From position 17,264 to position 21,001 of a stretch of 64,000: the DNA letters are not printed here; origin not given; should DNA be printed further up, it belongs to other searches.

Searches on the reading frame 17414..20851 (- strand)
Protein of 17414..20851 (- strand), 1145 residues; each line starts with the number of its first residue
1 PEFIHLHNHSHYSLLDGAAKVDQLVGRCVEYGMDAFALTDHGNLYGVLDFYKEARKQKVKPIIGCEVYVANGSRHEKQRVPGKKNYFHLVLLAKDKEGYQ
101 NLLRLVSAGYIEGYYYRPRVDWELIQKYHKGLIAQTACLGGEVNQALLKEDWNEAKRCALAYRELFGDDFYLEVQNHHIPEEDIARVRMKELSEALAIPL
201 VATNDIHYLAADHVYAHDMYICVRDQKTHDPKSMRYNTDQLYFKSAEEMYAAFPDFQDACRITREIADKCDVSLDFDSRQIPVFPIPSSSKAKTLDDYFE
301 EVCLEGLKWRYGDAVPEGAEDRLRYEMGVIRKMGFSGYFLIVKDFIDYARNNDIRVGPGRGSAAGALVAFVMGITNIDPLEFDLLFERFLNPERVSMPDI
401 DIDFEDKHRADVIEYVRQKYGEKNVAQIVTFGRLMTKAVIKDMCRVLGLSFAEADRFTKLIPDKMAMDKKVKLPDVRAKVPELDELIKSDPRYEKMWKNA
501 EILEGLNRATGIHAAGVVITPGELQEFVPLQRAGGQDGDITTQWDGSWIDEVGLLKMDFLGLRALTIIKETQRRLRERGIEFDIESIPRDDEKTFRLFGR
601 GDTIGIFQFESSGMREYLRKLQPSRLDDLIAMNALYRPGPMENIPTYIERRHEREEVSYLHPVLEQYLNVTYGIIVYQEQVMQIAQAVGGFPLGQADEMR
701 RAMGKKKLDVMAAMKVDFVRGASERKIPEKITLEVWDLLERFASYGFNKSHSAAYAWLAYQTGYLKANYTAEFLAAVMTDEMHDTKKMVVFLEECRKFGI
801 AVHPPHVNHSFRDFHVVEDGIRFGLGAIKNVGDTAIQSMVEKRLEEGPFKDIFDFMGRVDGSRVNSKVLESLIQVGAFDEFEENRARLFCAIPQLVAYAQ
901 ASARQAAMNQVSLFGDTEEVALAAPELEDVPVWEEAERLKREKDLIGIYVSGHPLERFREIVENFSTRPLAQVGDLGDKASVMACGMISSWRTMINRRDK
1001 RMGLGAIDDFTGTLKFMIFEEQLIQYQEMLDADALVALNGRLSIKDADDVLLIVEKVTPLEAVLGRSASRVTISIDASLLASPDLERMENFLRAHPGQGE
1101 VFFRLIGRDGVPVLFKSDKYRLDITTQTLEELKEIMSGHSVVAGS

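Call 99: search_protein_families(library=pfam, proteins=[window:17414-20851:-], max_evalue=0.00001)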
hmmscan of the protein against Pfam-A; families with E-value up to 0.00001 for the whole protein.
window:17414-20851:- (1145 aa): 4 families
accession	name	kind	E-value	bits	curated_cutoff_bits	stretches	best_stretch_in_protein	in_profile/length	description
PF07733.18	DNA_pol3_alpha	-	1.2e-98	330.3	23.9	1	298-561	2-260/260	Bacterial DNA polymerase III alpha NTPase domain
PF17657.6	DNA_pol3_finger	-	4.3e-64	215.3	22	1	565-725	2-165/166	Bacterial DNA polymerase III alpha subunit finger domain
PF02811.25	PHP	-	3.6e-60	203.5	26.4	1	5-177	1-164/164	PHP domain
PF14579.12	HHH_6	-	1.5e-30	105.6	25.6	1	799-888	1-90/90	Helix-hairpin-helix motif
